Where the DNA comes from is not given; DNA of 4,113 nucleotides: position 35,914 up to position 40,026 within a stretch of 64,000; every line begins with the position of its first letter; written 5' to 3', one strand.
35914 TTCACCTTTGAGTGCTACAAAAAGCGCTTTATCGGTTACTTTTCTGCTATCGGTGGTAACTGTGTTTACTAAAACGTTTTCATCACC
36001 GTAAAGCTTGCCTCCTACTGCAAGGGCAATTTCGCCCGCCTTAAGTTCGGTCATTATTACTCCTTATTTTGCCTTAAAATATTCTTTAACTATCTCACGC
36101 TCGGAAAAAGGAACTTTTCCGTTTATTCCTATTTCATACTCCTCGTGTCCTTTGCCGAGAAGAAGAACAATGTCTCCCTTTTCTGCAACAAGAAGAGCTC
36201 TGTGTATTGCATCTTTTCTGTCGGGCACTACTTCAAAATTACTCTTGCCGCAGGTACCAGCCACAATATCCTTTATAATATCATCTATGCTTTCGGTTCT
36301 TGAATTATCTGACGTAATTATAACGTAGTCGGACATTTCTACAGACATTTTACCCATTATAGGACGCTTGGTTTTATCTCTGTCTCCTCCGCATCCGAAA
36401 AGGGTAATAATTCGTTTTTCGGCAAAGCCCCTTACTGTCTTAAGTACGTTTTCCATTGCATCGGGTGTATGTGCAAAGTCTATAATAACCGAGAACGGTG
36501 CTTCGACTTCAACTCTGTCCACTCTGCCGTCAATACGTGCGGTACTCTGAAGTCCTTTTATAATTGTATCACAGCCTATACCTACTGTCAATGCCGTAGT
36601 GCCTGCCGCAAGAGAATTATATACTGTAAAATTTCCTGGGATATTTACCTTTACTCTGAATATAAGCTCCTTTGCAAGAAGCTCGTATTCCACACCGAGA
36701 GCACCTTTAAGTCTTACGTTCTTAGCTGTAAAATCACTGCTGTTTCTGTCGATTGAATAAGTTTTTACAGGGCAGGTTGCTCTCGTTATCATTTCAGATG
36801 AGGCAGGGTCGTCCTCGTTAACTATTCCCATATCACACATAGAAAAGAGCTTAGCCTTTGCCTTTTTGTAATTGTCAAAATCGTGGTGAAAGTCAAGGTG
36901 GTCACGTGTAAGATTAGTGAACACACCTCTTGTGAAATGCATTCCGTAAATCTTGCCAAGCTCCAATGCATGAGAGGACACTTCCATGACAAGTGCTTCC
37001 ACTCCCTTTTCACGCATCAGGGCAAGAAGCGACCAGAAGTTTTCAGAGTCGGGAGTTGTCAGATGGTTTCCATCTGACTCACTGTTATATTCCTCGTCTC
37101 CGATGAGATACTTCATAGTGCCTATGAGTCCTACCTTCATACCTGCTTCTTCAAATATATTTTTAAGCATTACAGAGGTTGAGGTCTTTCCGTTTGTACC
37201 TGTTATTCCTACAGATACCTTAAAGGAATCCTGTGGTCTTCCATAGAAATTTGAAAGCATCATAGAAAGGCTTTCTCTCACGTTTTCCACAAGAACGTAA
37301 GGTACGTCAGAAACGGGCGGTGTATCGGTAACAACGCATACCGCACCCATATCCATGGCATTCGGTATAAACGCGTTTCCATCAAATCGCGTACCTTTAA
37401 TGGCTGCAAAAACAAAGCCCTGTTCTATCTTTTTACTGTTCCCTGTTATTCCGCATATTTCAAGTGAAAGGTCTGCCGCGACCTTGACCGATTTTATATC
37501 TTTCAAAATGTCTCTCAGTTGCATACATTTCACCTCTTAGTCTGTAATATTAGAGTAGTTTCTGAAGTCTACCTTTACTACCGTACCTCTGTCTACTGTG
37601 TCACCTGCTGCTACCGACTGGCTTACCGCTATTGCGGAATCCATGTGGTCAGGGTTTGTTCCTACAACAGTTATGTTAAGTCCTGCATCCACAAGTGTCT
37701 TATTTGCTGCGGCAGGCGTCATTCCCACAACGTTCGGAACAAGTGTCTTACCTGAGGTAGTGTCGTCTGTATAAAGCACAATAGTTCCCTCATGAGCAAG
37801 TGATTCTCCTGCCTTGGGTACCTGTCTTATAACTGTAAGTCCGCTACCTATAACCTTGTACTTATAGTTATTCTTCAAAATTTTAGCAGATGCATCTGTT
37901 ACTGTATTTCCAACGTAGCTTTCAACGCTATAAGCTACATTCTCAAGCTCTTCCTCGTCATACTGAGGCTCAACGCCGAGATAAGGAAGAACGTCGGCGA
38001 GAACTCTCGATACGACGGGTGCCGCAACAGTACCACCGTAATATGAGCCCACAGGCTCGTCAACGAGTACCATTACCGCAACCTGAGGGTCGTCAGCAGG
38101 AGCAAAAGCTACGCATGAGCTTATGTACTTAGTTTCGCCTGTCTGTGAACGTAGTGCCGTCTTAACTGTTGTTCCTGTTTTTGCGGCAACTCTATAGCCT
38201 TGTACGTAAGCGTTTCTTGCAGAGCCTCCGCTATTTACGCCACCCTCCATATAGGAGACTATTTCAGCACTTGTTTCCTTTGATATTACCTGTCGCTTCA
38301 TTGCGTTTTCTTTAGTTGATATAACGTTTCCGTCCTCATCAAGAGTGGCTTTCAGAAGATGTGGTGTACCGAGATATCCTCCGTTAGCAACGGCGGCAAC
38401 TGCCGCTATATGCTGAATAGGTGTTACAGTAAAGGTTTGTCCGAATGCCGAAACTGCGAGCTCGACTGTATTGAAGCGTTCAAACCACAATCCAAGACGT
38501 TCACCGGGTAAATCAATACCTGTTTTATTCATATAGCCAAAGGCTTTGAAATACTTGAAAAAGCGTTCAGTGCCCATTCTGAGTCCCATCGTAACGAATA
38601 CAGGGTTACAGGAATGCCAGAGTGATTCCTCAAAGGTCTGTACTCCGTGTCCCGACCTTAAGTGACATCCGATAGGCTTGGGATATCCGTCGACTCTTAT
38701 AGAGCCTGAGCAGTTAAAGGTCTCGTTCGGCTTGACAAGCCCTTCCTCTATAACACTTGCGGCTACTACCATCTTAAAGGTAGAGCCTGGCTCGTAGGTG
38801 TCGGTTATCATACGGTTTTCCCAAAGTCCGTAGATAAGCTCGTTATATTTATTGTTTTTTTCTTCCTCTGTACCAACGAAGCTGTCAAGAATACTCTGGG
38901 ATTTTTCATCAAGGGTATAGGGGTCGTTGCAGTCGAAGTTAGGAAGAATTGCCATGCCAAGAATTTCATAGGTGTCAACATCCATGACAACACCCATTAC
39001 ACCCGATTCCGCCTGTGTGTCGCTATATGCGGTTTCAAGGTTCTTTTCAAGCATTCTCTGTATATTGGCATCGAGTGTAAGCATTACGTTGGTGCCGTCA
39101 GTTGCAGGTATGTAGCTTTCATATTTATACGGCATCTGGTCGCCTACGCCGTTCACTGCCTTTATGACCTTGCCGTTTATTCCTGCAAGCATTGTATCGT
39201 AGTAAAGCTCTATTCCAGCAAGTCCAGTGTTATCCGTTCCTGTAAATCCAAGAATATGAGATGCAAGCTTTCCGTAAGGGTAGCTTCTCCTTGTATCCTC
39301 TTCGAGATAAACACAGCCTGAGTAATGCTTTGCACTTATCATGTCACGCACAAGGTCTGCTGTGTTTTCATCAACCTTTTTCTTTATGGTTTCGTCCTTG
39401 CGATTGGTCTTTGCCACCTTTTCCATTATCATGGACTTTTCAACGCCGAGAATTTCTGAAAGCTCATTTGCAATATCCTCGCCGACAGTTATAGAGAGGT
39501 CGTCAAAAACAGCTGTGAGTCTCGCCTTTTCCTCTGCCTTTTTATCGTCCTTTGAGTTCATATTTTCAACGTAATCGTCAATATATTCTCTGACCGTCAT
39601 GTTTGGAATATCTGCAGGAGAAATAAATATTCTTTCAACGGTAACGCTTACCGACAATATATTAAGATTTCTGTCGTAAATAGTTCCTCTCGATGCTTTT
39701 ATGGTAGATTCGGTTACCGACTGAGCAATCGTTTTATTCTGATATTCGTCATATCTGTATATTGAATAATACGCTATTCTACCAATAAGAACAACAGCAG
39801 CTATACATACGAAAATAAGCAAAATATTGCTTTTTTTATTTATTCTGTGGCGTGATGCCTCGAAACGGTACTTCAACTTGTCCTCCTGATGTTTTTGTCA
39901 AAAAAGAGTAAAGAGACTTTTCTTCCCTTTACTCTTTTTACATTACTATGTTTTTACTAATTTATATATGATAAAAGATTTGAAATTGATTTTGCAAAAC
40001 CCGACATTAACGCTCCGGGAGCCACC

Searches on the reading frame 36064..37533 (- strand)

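Call 71: search_protein_families(library=pfam, proteins=[window:36064-37533:-], max_evalue=1e-8)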
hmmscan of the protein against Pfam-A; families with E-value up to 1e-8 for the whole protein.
window:36064-37533:- (489 aa): 2 families
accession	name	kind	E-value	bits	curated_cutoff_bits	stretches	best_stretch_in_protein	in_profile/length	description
PF08245.18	Mur_ligase_M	-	9.9e-47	159.9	24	1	110-312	1-198/200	Mur ligase middle domain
PF02875.26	Mur_ligase_C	-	1.1e-31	110.8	28.4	1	336-462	1-127/127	Mur ligase, glutamate ligase domain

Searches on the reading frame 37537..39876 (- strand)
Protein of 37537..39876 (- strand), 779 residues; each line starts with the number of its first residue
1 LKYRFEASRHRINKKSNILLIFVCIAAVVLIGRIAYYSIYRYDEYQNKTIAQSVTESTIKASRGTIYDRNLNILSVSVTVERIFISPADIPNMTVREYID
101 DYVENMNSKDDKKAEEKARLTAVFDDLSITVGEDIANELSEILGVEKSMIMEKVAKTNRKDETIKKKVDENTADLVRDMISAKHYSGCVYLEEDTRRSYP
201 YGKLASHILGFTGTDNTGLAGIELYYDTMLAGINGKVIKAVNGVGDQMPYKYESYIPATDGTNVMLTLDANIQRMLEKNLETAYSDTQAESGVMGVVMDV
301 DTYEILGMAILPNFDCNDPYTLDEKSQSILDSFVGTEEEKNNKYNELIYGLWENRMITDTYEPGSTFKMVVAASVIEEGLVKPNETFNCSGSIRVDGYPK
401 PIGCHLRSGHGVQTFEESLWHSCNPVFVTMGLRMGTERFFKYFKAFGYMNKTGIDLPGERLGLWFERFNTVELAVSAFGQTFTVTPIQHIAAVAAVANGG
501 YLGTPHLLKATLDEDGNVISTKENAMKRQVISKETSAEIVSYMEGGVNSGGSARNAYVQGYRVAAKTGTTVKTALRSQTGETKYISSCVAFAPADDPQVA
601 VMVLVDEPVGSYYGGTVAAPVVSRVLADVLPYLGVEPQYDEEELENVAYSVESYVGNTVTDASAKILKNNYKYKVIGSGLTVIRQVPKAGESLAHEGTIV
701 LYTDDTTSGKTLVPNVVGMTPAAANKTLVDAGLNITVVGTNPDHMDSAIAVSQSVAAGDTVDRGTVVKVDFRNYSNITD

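Call 71: search_protein_families(library=pfam, proteins=[window:37537-39876:-], max_evalue=1e-8)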
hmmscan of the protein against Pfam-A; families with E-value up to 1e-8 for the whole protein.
window:37537-39876:- (779 aa): 3 families
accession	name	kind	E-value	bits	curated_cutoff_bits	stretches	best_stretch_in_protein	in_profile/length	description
PF00905.27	Transpeptidase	-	6.4e-71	239.4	22.1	1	295-626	3-298/299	Penicillin binding protein transpeptidase domain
PF03793.24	PASTA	-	1.8e-18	66.7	23.2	1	713-770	3-61/64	PASTA domain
PF03717.20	PBP_dimer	-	5e-16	60.1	24.4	1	59-247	2-175/180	Penicillin-binding Protein dimerisation domain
